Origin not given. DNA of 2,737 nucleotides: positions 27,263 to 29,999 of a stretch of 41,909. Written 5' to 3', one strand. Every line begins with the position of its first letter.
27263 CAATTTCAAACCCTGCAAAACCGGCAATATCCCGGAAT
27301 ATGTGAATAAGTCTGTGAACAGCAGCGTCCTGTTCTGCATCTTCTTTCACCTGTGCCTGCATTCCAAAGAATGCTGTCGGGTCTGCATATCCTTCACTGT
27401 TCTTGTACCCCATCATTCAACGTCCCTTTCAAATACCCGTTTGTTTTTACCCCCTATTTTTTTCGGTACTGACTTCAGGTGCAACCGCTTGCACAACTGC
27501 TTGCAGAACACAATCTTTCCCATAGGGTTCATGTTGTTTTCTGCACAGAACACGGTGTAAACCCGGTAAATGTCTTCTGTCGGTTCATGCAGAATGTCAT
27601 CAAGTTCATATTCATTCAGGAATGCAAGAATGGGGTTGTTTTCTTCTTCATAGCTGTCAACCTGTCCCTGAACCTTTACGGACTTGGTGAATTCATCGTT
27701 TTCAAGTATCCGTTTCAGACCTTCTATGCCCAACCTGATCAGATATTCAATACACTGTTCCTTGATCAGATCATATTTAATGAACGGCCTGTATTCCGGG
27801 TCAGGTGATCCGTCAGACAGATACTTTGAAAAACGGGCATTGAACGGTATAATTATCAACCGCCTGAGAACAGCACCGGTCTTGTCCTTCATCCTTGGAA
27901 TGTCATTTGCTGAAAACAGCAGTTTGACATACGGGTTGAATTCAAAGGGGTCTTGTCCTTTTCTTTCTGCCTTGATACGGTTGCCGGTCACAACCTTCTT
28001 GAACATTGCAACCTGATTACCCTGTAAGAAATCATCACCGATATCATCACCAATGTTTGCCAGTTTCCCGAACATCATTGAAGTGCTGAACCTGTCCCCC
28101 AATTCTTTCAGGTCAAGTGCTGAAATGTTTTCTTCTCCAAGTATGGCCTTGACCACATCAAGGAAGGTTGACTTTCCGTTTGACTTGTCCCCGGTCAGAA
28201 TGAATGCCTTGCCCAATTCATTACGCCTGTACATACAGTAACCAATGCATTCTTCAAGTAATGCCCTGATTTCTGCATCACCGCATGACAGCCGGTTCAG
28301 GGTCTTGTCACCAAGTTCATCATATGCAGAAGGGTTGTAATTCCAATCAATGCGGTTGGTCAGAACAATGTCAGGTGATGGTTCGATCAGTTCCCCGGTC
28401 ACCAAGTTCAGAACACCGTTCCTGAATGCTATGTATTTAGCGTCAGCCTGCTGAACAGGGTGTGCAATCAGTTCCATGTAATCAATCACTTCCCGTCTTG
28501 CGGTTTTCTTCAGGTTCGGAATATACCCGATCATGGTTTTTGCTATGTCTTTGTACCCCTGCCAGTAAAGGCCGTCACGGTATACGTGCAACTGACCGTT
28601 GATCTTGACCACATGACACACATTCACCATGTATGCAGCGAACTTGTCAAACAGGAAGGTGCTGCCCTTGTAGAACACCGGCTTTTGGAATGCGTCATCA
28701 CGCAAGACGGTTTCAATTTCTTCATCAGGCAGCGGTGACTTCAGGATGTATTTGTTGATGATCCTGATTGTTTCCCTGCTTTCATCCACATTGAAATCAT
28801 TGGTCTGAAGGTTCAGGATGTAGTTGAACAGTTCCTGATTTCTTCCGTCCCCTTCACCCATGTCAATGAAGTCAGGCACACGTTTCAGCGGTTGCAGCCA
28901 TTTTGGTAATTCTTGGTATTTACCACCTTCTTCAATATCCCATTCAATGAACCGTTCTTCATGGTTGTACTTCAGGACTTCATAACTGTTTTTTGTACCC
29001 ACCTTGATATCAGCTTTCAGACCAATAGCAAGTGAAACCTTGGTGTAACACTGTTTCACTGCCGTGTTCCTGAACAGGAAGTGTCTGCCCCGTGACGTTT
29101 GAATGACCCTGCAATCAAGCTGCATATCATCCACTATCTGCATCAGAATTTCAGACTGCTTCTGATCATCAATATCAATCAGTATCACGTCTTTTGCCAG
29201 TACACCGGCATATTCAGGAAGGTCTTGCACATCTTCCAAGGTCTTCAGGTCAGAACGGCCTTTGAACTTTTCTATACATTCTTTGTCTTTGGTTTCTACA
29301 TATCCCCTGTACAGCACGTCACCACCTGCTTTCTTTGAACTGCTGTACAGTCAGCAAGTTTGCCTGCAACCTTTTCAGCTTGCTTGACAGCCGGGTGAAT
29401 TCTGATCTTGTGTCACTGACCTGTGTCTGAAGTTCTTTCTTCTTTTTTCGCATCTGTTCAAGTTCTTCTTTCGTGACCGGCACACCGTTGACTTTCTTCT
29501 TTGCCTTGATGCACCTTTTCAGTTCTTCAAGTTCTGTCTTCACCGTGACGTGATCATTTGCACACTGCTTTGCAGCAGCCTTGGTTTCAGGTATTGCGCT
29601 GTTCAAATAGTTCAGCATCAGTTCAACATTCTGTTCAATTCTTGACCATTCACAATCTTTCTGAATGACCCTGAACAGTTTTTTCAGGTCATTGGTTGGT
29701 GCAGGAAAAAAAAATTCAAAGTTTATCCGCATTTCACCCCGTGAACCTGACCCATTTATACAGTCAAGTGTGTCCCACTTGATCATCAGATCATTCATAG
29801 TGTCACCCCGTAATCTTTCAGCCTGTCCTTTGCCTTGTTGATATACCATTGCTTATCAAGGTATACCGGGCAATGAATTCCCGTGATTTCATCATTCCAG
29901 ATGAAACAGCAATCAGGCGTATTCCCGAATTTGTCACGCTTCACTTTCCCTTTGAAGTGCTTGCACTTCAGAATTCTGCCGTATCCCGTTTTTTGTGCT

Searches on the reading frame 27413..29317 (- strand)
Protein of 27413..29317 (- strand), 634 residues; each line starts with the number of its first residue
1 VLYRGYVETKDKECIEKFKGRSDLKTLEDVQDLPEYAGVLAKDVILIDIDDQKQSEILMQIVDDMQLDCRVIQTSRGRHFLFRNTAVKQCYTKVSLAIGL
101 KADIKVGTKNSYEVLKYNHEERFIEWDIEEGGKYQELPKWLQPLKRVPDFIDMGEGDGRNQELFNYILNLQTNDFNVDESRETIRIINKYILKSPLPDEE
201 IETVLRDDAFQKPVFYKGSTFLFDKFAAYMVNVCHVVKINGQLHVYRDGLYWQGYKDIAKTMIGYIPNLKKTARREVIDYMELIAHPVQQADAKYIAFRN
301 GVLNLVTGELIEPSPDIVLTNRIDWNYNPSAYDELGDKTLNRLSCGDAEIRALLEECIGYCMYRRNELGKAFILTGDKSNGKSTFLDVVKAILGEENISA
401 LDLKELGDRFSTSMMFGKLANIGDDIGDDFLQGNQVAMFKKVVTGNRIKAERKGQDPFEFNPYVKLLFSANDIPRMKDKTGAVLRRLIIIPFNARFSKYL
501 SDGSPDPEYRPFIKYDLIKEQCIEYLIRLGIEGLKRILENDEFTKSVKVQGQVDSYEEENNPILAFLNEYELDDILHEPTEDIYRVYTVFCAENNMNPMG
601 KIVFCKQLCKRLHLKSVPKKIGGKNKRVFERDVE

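Call 9: search_protein_families(library=pfam, proteins=[window:27413-29317:-], max_evalue=0.01)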
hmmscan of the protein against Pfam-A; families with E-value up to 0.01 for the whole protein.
window:27413-29317:- (634 aa): 4 families
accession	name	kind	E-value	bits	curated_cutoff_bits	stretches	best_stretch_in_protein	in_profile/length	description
PF19263.5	DUF5906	-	4e-24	85.9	27.6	1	374-486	1-114/114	Family of unknown function (DUF5906)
PF08706.16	D5_N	-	5.1e-10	40.2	22.4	1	267-331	64-131/145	D5 N terminal like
PF03288.22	Pox_D5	-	5.3e-07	30.4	21.4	1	558-611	1-56/86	Poxvirus D5 protein-like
PF13555.12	AAA_29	-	0.0034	17.5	27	1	369-393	23-46/61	P-loop containing region of AAA domain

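Call 48: find_related_loci(query=window:27413-29317:-, collection=viral_contigs, flank=10000)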
Query window:27413-29317:- (634 aa) in viral_contigs; peptide patterns used: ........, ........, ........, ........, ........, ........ (x = any residue, [..] = any of these).
98 stretches matched a pattern; 93 encode a relative of the query (tblastn E <= 1e-3); the best 80 are kept; 80 distinct loci.
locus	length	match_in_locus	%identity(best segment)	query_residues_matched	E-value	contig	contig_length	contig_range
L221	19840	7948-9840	68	1-631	0e+0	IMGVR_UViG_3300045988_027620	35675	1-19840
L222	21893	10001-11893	69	1-631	0e+0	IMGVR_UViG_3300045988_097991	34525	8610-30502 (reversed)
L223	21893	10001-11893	69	1-631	0e+0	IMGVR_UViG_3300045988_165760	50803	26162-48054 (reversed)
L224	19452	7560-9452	68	1-631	0e+0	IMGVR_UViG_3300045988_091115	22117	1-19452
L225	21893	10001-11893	69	1-631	0e+0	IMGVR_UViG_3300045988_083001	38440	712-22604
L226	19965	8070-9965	69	1-631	0e+0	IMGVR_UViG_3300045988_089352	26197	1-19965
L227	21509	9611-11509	66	1-632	0e+0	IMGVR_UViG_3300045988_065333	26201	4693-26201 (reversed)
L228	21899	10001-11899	66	1-632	0e+0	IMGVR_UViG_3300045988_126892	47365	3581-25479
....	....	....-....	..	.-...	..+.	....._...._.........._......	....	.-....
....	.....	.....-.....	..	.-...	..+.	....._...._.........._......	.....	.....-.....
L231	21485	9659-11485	68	2-615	0e+0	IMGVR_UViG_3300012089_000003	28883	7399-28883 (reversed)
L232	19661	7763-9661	66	1-632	0e+0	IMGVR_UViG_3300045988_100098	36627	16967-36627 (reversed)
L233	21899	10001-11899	66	1-632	0e+0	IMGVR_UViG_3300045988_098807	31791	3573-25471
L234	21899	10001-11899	66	1-632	0e+0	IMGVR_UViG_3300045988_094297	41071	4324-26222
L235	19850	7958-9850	68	1-631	0e+0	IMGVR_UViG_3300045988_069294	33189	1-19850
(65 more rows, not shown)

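Call 61: search_solved_structures(query=window:27413-29317:-, max_evalue=1, show_alignments=2)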
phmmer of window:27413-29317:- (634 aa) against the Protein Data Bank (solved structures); distinct sequences matched with E-value up to 1: 2.
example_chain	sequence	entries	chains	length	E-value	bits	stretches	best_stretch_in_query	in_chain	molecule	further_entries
7ola_A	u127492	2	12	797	2.7e-38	135.1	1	243-608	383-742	DNA primase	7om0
4gkl_A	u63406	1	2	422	0.041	15.6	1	87-180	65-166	Alpha-amylase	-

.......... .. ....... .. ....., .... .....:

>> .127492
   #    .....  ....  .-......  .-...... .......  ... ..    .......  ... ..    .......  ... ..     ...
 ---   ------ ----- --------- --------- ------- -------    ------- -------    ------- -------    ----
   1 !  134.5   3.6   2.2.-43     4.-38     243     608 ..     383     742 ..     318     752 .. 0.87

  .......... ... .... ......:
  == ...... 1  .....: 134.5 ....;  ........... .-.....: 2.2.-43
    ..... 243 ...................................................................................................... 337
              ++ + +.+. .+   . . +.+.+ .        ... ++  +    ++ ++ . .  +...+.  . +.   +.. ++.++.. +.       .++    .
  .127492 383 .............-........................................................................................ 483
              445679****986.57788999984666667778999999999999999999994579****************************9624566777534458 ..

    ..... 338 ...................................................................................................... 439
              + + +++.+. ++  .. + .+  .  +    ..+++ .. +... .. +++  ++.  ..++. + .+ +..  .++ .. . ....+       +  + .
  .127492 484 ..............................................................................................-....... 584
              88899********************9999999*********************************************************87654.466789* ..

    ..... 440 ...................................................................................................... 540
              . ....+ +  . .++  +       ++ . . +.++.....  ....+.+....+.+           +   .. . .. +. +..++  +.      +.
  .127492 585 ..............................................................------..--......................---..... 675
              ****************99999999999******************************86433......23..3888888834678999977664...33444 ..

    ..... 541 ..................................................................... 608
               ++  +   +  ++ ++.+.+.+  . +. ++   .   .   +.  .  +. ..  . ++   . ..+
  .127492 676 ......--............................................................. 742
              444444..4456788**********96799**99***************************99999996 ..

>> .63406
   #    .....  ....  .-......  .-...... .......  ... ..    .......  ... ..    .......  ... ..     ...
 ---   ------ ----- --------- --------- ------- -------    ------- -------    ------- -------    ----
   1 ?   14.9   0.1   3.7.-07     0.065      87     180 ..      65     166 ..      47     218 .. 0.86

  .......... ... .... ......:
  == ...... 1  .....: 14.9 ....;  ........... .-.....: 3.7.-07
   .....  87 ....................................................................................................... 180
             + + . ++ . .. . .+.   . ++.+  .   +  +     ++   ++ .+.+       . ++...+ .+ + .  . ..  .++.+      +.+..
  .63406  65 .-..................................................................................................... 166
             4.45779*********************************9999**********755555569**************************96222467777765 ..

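Call 93: search_dna_similar(query=window:27413-29317:-, collection=phages, mode=protein, max_rows=15)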
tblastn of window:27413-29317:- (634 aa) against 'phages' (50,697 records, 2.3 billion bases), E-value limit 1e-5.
Records with a match: 1431; places in all: 1433; records where one place covers at least 80% of the query: 18.
Best place of each record, by identity: <60% 1431.
By first word of the organism name: Streptococcus 482; Mycobacterium 202; Enterococcus 130; Microbacterium 129; Vibrio 93; Arthrobacter 74; Streptomyces 44; Bacteriophage 29; Listeria 22; Lactobacillus 17; and 68 more.
By host as written in the record: Mycobacterium smegmatis mc2 155 147; - 116; Streptococcus thermophilus 102; Microbacterium foliorum NRRL B-24224 66; Arthrobacter globiformis B-2979 45; Vibrio lentus 44; Enterococcus faecalis 41; Microbacterium foliorum NRRL B-24224 SEA 40; and 457 more.
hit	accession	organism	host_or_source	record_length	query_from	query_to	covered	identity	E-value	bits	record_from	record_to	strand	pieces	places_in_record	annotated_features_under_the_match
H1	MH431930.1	Paenibacillus phage Wanderer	Paenibacillus larvae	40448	2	630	99%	47.2%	0e+0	600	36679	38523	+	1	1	DNA primase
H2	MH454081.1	Paenibacillus phage LincolnB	Paenibacillus larvae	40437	2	630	99%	47.2%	0e+0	600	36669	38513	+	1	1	DNA primase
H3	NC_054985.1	Paenibacillus phage Wanderer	Paenibacillus larvae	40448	2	630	99%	47.2%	0e+0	600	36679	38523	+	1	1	DNA primase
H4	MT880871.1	Staphylococcus phage PI-Sepi-HH2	Staphylococcus epidermidis HD21-2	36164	1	629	99%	40.3%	2e-151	489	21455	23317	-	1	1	hypothetical protein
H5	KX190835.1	Bacillus phage vB_BtS_BMBtp15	Bacillus thuringiensis BGSC 4AE1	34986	2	629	99%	39.4%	6e-153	494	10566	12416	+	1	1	primase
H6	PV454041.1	Staphylococcus phage HHU-22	Staphylococcus sp.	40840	6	629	98%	27.9%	5e-49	191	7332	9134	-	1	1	DNA primase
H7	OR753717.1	Mycoplasmopsis phage vB_Mfe_PMF329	Mycoplasmopsis felis MF329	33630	12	629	97%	25.8%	1e-50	195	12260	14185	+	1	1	DNA primase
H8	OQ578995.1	Staphylococcus phage phiST9-C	Staphylococcus aureus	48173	40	629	93%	26.7%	6e-49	190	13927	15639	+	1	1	hypothetical protein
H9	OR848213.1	Listeria phage LM 4-14-1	Listeria monocytogenes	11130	37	631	94%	26.2%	1e-48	189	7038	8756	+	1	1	record has no annotation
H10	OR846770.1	Listeria phage LM 4-11-1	Listeria monocytogenes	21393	37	631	94%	26.2%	1e-48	189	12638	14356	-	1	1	record has no annotation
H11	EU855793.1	Listeria phage P40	Listeria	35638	2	590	93%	26.2%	9e-39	159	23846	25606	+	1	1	gp32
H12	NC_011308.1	Listeria phage P40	Listeria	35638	2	590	93%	26.2%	9e-39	159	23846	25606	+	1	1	DNA primase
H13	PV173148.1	Enterococcus phage vB_CECAV_04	Enterococcus cecorum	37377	39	616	91%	25.4%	4e-36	151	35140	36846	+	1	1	DNA primase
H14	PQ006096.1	bajarodcaudo virus 5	Peromyscus fraterculus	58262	8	604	94%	23.9%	1e-34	146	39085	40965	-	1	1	viral dsDNA helicase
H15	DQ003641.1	Listeria phage P35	Listeria monocytogenes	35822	40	624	92%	23.1%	6e-31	135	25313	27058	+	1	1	gp34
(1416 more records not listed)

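Call 94: get_annotated_region(hit=H1, flank=4000)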
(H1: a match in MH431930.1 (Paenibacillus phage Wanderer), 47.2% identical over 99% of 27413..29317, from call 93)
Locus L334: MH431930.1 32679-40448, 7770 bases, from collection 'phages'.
description: Paenibacillus phage Wanderer, complete genome.
organism: Paenibacillus phage Wanderer (NCBI taxid 2249779)
taxonomy: Viruses; Duplodnaviria; Heunggongvirae; Uroviricota; Caudoviricetes; Gochnauervirinae; Wanderervirus; Wanderervirus wanderer
host: Paenibacillus larvae; source: bee debris; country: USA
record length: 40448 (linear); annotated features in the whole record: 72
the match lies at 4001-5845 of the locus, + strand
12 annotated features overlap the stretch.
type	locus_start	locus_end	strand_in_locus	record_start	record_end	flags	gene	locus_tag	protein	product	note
CDS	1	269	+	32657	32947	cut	-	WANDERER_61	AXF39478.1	hypothetical protein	Original Glimmer call @bp 32657 has strength 8.53; GeneMark.hmm call @ 32657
CDS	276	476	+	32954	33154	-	-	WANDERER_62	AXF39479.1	hypothetical protein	Original Glimmer call @bp 32954 has strength 8.52; GeneMark.hmm call @ 32954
CDS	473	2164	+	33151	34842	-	-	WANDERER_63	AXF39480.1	DNA polymerase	Original Glimmer call @bp 33151 has strength 7.35; GeneMark.hmm call @ 33151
CDS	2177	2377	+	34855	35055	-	-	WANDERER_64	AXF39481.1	hypothetical protein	Original Glimmer call @bp 34855 has strength 3.76; Chose 34855 due to all three calls in favor and captures all coding ...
CDS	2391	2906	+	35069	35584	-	-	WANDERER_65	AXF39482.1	hypothetical protein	Original Glimmer call @bp 35069 has strength 6.75; GeneMark.hmm call @ 35069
CDS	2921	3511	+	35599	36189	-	-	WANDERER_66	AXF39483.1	hypothetical protein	Original Glimmer call @bp 35599 has strength 9.08; GeneMark.hmm call @ 35599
CDS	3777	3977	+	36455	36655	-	-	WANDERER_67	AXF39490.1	hypothetical protein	Only one viable start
CDS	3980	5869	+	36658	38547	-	-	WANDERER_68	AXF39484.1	DNA primase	Original Glimmer call @bp 36658 has strength 7.72; GeneMark.hmm call @bp 36670; Chose 36658 because two calls in favor ...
CDS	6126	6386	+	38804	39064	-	-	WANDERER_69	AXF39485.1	RNA polymerase subunit sigma 28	Original Glimmer call @bp 38804 has strength 5.96; GeneMark calls start at 38849; GeneMark.HMM calls start @bp 38804.; ...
CDS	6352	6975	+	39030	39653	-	-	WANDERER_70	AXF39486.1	RNA polymerase subunit sigma 24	Original Glimmer call @bp 39030 has strength 3.62; GeneMark calls start at 39057; Longest one has all three calls in ...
CDS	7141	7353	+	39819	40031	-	-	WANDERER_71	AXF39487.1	restriction endonuclease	Original Glimmer call @bp 39819 has strength 6.84; GeneMark.hmm call @ 39819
CDS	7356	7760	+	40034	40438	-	-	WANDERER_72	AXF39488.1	HNH endonuclease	Original Glimmer call @bp 40070 has strength 2.82; GeneMark.hmm call @bp 40034; Chose 40034 due to one call in favor, ...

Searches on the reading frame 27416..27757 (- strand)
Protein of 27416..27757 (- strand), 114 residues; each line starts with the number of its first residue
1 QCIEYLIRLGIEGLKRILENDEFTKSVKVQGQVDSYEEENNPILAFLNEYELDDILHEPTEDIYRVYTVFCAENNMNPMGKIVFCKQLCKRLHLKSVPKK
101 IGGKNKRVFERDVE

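Call 77: search_solved_structures(query=A1, max_evalue=10, show_alignments=3)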
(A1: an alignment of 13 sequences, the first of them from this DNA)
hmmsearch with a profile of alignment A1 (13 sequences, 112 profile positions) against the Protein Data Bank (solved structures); distinct sequences matched with E-value up to 10: 8.
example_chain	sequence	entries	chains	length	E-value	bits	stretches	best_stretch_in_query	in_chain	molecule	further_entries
7ola_A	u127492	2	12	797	1.2e-05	28.5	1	22-93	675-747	DNA primase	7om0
8zjr_M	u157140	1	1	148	0.065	16.5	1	59-102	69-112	DNA-binding protein RFX5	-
2pjh_A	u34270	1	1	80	0.34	14.2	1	11-61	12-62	Nuclear protein localization protein 4 homolog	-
2o1u_A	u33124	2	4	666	0.8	13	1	19-61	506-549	Endoplasmin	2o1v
2qby_B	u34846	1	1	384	0.82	13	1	28-101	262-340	Cell division control protein 6 homolog 3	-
5uls_A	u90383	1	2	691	0.88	12.9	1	19-61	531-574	Endoplasmin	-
2f43_G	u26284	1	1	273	1.8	11.8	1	31-75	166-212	ATP synthase gamma chain, mitochondrial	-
1mab_G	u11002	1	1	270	1.9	11.8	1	31-75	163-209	PROTEIN (F1-ATPASE GAMMA CHAIN)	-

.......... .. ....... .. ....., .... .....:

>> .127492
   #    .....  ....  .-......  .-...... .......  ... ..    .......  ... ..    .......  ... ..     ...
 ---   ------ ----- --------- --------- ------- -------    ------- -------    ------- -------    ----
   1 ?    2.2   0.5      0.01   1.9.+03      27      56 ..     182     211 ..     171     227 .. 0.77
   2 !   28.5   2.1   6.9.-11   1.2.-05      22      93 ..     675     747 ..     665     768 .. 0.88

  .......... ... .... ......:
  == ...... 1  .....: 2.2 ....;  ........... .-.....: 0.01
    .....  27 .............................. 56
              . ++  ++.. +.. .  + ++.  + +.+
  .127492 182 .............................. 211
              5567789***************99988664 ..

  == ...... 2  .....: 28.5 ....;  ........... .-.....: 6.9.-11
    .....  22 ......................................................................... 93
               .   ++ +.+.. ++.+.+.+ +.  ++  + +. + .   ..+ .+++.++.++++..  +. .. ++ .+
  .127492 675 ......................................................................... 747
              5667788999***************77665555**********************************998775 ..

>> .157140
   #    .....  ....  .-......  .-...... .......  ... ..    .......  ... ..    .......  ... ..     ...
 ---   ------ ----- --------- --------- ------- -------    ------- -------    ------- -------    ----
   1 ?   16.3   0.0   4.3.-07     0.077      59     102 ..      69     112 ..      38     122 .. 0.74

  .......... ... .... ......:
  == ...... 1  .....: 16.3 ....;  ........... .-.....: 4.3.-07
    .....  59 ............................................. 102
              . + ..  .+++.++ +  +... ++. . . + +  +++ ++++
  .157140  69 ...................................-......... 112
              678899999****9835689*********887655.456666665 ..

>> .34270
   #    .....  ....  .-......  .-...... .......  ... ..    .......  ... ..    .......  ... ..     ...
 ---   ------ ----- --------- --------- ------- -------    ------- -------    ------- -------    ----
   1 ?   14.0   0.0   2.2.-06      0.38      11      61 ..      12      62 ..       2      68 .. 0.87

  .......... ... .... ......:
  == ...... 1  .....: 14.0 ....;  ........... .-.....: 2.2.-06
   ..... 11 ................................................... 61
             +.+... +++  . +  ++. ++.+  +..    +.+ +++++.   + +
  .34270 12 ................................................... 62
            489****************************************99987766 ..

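Call 92: predict_structure(protein=window:27416-27757:-)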
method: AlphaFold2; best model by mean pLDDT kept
length: 114 residues; sequences in the alignment: 1
mean_pLDDT: 53.7   pTM: 0.45
mean pLDDT of the five models: 53.7, 51.3, 50.5, 49.5, 48.7
residues with pLDDT >= 90: 0; 70-90: 7; 50-70: 66; < 50: 41
segments of 3 or more residues with pLDDT < 50: 1-37, 59-61
pLDDT, mean of each block of 10 residues (from residue 1): 36 43 33 43 62 53 59 64 67 65 64 58
secondary structure, 60 per line:
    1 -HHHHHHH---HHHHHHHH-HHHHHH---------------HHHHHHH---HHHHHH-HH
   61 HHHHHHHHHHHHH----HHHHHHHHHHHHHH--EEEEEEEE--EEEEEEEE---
elements in order: H2-8 H12-19 H21-26 H42-48 H52-57 H59-73 H78-91 E94-101 E104-111

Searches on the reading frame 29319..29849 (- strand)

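Call 18: search_protein_families(library=phrogs, proteins=[window:29319-29849:-], max_evalue=0.001)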
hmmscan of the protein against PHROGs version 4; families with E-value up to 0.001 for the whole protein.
window:29319-29849:- (176 aa): 0 families

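Call 67: search_protein_families(library=pfam, proteins=[window:29319-29849:-], max_evalue=0.1)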
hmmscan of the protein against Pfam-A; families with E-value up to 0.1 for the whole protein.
window:29319-29849:- (176 aa): 12 families
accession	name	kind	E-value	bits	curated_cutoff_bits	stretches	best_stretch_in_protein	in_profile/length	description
PF06133.16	Com_YlbF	-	0.004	18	23.9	1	106-169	14-77/105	Control of competence regulator ComK, YlbF/YmcA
PF05278.17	PEARLI-4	-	0.0078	16.3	29.9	1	75-168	129-219/234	Arabidopsis phospholipase-like protein (PEARLI 4)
PF13851.11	GAS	-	0.0097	15.8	32.3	1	127-167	32-72/200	Growth-arrest specific micro-tubule binding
PF15294.11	Leu_zip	-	0.019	15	28.2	1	82-170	145-233/275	Leucine zipper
PF03961.19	FapA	-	0.025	14.6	31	1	86-167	151-236/272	Flagellar Assembly Protein A beta solenoid domain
PF03938.19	OmpH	-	0.049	14.3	32.4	0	81-167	9-94/141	Outer membrane protein (OmpH-like)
PF08647.16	BRE1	-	0.054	14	27.9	1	128-164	3-39/95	BRE1 E3 ubiquitin ligase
PF06013.18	WXG100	-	0.059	14.1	27.3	0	130-164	6-40/86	Proteins of 100 residues with WXG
PF25541.1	TBCA_PH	-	0.064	13.4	27.8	1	117-164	46-93/139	PH domain-containing proteins, TBCA domain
PF16326.10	ABC_tran_CTD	-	0.068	13.8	32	1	128-165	15-57/69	ABC transporter C-terminal domain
PF16888.10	YwqH-like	-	0.074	13.8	33.7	1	134-163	2-31/123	YwqH-like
PF03364.25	Polyketide_cyc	-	0.087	13.5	23.4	0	13-65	68-120/126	Polyketide cyclase / dehydrase and lipid transport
